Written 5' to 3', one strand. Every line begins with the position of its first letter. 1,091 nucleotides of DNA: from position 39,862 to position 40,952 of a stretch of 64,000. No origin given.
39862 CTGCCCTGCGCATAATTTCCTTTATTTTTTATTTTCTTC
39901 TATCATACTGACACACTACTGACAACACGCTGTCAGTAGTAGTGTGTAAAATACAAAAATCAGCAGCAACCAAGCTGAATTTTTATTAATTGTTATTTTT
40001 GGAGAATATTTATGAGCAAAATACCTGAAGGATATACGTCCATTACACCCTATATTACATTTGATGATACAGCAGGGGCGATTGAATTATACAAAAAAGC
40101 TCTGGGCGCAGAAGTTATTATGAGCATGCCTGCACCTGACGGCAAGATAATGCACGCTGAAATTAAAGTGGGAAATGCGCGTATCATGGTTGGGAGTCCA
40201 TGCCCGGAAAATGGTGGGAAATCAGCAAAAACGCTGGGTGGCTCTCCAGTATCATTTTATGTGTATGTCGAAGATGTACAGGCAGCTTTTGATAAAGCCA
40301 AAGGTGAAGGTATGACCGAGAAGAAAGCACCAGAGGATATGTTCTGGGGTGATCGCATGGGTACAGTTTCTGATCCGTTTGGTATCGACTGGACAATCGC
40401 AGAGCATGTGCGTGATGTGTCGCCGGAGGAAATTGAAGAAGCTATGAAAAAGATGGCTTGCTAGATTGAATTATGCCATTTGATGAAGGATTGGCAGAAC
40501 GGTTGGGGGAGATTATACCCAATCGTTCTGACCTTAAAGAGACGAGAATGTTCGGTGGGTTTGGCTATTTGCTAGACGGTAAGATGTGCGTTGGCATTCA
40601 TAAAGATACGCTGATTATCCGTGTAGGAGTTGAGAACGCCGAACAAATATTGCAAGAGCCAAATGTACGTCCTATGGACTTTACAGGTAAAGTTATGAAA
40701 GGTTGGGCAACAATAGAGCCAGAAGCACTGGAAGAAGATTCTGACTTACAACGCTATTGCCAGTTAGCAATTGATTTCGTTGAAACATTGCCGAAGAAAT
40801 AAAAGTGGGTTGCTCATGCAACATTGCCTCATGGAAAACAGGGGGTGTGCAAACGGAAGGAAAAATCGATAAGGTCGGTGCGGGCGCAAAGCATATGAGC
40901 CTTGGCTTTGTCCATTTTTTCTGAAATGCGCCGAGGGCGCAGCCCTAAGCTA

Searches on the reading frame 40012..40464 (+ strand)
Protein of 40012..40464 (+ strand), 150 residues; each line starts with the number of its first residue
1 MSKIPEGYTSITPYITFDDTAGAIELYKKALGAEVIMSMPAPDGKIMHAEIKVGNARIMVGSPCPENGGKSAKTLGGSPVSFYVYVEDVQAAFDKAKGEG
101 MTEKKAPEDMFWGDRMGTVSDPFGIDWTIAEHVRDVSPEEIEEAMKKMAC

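Call 29: search_protein_families(library=pfam, proteins=[window:40012-40464:+], max_evalue=0.01)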
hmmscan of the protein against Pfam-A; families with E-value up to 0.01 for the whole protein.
window:40012-40464:+ (150 aa): 1 family
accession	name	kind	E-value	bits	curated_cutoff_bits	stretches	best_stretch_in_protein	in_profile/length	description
PF00903.31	Glyoxalase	-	7e-14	52.7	20.6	1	16-128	8-120/121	Glyoxalase/Bleomycin resistance protein/Dioxygenase superfamily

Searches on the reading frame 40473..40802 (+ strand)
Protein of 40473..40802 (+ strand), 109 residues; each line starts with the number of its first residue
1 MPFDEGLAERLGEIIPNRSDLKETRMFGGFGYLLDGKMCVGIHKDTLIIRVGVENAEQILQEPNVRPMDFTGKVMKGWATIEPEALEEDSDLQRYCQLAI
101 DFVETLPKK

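Call 29: search_protein_families(library=pfam, proteins=[window:40473-40802:+], max_evalue=0.01)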
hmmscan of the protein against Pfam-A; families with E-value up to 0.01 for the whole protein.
window:40473-40802:+ (109 aa): 1 family
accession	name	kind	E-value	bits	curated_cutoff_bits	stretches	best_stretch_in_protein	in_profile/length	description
PF04993.18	TfoX_N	-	9.1e-16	58.2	30.1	1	20-102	8-90/91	TfoX N-terminal domain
